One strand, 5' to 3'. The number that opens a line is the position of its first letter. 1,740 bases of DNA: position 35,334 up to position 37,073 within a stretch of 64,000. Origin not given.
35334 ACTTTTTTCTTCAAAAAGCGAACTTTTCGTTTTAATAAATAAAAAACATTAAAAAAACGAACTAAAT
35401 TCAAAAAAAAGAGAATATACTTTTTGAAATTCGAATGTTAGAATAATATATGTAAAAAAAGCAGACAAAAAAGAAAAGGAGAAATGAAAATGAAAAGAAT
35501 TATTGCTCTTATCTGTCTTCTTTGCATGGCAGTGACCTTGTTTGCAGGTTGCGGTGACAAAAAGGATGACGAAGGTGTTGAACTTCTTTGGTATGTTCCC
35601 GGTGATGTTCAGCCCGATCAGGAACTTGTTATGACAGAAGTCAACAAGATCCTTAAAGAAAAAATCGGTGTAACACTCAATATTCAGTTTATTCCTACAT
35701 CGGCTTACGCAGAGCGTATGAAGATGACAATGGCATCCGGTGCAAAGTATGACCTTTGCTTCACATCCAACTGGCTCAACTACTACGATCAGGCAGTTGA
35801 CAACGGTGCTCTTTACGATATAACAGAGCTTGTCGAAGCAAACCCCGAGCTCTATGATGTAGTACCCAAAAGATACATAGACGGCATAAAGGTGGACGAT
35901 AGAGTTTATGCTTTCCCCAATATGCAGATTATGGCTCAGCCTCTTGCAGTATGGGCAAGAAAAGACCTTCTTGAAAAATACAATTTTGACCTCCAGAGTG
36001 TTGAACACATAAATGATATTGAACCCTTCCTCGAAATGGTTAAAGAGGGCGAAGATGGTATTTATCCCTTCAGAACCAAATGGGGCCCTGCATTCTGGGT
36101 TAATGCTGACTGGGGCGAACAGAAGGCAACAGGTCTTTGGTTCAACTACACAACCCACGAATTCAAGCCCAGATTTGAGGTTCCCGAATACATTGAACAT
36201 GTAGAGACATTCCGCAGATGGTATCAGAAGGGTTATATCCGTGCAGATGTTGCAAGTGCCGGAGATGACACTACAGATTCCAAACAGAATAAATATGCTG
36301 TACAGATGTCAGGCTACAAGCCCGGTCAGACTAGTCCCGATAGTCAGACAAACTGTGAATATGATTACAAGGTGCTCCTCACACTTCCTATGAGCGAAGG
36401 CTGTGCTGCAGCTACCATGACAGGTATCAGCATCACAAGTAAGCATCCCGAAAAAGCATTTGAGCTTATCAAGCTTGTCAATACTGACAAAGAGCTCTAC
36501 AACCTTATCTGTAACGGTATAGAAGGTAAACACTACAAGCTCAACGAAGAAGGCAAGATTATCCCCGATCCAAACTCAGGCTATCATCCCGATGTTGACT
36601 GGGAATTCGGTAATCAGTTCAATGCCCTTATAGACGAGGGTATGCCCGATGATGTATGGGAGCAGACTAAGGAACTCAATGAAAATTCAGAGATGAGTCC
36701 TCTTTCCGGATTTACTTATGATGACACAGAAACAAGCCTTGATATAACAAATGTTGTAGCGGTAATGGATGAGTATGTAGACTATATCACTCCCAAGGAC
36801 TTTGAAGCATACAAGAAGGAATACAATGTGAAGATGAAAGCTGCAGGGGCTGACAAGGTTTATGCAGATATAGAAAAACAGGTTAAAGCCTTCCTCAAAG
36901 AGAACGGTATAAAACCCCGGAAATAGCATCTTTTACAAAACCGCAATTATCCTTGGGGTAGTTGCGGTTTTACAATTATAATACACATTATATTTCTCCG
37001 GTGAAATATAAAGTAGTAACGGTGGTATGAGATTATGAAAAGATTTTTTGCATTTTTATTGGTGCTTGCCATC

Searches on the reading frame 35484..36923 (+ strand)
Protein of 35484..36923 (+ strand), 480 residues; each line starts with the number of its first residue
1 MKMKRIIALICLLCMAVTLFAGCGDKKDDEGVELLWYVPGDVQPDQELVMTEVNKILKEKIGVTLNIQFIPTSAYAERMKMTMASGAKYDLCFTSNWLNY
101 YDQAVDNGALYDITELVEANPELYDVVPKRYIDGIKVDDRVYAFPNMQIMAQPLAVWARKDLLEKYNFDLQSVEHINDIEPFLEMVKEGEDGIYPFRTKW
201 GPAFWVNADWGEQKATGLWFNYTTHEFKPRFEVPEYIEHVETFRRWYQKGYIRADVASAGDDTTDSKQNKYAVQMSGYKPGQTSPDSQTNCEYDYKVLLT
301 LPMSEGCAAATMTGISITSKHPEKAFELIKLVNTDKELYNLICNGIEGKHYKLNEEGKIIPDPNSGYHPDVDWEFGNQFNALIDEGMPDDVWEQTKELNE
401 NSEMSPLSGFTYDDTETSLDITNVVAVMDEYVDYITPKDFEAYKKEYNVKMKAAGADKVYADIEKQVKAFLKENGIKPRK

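Call 6: search_protein_families(library=pfam, proteins=[window:35484-36923:+], max_evalue=0.001)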
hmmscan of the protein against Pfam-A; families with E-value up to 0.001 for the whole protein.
window:35484-36923:+ (480 aa): 3 families
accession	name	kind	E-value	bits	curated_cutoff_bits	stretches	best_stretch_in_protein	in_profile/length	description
PF01547.30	SBP_bac_1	-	4.1e-12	47.2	26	1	58-336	19-304/307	Bacterial extracellular solute-binding protein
PF12010.13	DUF3502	-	8.4e-11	42.6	24.4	1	406-472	1-69/69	Domain of unknown function (DUF3502)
PF13416.11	SBP_bac_8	-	5.6e-10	39.9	27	1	57-335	7-246/279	Bacterial extracellular solute-binding protein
